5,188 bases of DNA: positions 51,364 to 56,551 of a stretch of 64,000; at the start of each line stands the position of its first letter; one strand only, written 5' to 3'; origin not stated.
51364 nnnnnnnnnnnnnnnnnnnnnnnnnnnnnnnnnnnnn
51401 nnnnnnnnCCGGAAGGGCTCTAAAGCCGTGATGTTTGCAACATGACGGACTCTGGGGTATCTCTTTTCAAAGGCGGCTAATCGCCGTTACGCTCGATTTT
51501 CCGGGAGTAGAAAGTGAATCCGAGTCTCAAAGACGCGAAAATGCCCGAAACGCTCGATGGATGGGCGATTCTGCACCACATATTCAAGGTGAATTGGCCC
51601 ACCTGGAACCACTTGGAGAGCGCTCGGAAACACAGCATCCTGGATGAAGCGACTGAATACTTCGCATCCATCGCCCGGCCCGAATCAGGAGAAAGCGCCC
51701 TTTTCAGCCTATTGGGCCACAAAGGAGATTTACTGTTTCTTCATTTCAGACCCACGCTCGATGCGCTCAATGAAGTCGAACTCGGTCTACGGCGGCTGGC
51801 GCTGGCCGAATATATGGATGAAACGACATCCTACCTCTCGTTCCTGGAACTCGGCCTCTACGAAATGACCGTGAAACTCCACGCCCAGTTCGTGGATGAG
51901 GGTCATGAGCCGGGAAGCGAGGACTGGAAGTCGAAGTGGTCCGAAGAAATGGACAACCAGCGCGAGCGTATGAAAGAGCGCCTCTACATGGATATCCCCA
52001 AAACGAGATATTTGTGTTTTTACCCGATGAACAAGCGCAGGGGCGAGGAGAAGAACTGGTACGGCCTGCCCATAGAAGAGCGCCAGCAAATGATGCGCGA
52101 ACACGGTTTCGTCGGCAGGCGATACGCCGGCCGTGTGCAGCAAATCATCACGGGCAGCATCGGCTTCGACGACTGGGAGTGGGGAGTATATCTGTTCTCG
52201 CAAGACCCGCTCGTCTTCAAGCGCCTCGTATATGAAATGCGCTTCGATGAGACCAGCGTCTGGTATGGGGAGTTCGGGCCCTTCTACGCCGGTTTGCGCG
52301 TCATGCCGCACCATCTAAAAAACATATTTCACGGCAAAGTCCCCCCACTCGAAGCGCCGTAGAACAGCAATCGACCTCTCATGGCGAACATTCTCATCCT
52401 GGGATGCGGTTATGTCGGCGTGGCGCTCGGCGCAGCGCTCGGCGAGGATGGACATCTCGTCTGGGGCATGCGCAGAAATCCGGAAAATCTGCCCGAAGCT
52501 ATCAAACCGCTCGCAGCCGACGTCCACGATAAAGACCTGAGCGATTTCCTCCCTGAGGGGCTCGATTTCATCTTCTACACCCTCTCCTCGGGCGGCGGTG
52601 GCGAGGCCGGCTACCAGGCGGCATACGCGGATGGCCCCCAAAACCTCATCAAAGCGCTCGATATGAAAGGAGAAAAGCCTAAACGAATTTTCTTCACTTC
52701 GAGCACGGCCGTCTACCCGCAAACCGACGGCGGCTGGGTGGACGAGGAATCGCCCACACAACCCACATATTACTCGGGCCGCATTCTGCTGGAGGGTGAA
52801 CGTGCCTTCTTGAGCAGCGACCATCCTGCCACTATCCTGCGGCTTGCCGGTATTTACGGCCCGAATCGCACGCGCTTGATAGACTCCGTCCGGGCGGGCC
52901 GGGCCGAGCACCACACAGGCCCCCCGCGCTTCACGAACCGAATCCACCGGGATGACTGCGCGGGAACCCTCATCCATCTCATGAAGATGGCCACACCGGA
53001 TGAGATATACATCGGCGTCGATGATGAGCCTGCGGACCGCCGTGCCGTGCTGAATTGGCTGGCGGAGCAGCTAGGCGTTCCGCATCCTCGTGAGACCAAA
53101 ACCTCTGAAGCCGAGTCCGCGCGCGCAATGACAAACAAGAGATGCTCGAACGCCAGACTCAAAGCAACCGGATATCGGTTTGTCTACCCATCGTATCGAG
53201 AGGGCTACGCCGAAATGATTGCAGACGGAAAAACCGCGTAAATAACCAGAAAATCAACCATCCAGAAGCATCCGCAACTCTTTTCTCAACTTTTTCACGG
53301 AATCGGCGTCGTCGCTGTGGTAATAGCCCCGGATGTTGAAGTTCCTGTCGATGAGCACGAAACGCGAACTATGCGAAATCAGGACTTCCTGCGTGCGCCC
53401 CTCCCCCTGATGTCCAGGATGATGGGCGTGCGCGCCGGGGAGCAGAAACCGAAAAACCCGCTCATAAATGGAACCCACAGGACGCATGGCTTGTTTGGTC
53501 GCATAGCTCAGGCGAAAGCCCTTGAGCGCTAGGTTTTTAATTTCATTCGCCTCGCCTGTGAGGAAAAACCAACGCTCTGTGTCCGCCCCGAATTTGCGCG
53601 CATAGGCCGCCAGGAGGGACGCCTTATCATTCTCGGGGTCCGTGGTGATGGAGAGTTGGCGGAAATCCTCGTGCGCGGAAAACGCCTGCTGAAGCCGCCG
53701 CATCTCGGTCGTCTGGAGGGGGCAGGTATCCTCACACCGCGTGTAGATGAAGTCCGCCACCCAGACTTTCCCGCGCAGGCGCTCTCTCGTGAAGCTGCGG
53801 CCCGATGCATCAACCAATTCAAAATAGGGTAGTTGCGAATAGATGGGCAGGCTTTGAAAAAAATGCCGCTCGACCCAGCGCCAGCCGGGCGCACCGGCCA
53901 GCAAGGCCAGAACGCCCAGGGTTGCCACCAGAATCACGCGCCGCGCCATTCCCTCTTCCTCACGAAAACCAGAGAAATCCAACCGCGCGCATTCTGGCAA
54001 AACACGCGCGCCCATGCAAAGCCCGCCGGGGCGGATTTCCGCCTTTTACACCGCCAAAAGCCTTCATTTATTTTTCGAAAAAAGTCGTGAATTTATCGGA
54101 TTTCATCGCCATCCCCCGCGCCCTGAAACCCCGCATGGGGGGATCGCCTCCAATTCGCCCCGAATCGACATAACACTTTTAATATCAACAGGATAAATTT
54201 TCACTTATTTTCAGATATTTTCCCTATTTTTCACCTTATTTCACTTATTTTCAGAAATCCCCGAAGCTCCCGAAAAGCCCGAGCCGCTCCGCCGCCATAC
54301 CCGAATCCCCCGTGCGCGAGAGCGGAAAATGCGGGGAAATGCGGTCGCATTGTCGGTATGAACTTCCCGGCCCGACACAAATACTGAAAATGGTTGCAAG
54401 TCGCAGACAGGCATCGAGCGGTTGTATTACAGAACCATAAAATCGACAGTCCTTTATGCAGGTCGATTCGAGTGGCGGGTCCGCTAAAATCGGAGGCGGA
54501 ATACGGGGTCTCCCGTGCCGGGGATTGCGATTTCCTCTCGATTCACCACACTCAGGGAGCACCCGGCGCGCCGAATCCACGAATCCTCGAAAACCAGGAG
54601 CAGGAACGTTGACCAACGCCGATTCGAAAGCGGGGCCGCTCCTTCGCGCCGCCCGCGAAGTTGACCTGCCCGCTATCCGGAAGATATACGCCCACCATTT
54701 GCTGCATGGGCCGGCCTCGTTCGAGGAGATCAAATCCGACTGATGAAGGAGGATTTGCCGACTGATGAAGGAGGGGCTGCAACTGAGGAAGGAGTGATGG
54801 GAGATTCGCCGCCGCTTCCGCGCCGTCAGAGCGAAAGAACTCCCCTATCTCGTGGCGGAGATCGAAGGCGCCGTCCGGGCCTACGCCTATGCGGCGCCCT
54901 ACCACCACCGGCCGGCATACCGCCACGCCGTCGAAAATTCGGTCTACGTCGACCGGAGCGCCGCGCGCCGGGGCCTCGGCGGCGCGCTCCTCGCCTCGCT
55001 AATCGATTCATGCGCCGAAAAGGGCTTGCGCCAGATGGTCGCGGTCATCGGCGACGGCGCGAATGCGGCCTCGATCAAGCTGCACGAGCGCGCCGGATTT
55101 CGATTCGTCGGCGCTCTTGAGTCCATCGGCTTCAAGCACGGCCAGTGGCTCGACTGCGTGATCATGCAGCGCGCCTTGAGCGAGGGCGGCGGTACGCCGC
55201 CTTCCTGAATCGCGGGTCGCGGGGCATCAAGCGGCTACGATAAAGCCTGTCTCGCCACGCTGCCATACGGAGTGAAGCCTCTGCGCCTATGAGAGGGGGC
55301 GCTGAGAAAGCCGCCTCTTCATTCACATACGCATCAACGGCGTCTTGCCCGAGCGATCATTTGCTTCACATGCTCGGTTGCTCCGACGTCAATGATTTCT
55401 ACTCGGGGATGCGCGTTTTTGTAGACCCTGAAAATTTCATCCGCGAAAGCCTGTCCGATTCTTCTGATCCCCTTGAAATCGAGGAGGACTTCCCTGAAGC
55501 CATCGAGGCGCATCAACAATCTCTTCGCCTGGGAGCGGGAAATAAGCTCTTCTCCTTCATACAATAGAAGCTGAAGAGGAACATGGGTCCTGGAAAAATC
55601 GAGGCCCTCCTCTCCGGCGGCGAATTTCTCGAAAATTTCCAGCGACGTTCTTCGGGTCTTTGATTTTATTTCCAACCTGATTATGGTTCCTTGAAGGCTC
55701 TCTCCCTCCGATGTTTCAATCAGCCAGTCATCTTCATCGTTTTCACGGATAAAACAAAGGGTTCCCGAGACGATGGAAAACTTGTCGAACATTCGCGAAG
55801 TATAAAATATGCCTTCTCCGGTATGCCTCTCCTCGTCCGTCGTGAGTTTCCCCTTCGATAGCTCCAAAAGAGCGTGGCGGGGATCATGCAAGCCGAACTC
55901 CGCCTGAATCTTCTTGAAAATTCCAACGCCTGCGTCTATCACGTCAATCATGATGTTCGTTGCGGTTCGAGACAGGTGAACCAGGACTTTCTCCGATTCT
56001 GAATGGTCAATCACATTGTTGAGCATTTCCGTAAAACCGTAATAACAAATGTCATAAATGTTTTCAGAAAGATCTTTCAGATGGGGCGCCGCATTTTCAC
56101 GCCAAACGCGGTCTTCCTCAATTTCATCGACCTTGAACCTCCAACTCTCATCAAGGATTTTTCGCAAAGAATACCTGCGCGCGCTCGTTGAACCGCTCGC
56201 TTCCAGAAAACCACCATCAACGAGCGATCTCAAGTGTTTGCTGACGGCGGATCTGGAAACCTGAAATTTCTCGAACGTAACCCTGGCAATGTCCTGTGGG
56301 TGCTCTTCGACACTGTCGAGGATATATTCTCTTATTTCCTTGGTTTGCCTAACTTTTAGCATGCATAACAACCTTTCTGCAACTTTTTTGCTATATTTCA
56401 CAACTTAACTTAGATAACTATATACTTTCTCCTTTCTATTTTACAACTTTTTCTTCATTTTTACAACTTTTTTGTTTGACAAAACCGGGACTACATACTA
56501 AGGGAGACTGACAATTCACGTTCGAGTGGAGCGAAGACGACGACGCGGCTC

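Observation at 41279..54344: About 160-bp imperfect inverted repeats with helically phased TGAAAA arrays bracket a 12.8-kb block that carries the Sec machinery and Cu/heme genes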

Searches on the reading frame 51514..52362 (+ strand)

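Call 39: search_protein_families(library=pfam, proteins=[window:51514-52362:+], max_evalue=0.001)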
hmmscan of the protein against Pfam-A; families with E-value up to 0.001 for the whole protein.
window:51514-52362:+ (282 aa): 1 family
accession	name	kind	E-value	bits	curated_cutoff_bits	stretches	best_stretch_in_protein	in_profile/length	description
PF06778.18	Chlor_dismutase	-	2.4e-58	197.3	25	1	42-262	4-188/189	Chlorite dismutase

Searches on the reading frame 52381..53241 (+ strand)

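Call 39: search_protein_families(library=pfam, proteins=[window:52381-53241:+], max_evalue=0.001)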
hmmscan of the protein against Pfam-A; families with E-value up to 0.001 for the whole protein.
window:52381-53241:+ (286 aa): 3 families
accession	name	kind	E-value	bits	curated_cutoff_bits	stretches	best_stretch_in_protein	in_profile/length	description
PF01370.27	Epimerase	-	3.6e-09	36.8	20.9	1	4-168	1-187/240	NAD dependent epimerase/dehydratase family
PF13460.12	NAD_binding_10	-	1.2e-06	28.9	27.2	1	10-201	4-181/184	NAD(P)H-binding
PF04321.23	RmlD_sub_bind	-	1.1e-05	25.1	27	1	102-168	95-161/287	RmlD substrate binding domain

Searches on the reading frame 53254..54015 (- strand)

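Call 39: search_protein_families(library=pfam, proteins=[window:53254-54015:-], max_evalue=0.001)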
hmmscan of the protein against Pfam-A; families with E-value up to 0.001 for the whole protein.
window:53254-54015:- (253 aa): 2 families
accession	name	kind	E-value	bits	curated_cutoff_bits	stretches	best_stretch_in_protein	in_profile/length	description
PF02630.20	SCO1-SenC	-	4.8e-26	91.7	22.8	1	65-176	4-112/134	SCO1/SenC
PF00578.27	AhpC-TSA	-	0.00081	19.8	26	0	61-137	4-79/124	AhpC/TSA family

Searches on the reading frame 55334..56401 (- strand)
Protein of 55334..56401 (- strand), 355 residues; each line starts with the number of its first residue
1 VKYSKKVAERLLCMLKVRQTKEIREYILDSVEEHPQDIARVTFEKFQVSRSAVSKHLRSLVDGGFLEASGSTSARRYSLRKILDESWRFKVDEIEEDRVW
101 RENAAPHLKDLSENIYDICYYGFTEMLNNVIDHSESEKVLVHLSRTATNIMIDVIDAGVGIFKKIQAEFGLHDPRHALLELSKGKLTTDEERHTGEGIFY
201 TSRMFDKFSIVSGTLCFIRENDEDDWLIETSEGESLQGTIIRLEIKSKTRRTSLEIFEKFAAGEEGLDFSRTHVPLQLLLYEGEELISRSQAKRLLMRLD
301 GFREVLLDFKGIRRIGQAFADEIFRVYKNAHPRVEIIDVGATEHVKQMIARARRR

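Call 39: search_protein_families(library=pfam, proteins=[window:55334-56401:-], max_evalue=0.001)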
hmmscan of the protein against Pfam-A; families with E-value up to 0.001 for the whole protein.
window:55334-56401:- (355 aa): 3 families
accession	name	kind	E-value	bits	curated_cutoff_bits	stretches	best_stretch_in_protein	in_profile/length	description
PF14213.11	DUF4325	-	1.7e-11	44.1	23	1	291-344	1-62/64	STAS-like domain of unknown function (DUF4325)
PF13581.12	HATPase_c_2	-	9e-06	26.2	27.4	1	109-210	22-114/127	Histidine kinase-like ATPase domain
PF02518.31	HATPase_c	-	0.00015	22.6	26.4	1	123-192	10-67/111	Histidine kinase-, DNA gyrase B-, and HSP90-like ATPase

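Call 61: search_protein_families(library=padloc, proteins=[window:55334-56401:-], max_evalue=0.001)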
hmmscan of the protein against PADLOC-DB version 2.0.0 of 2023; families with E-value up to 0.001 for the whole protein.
window:55334-56401:- (355 aa): 2 families
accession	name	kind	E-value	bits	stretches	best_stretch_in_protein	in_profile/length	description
PDLC01863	CARF3--CARF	-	0.00033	18.5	0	24-79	121-173/182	-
PDLC01720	Csa3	-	0.00091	17.8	0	30-101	40-116/118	Csa3_1_CAS-I-II-III-IV-V-VI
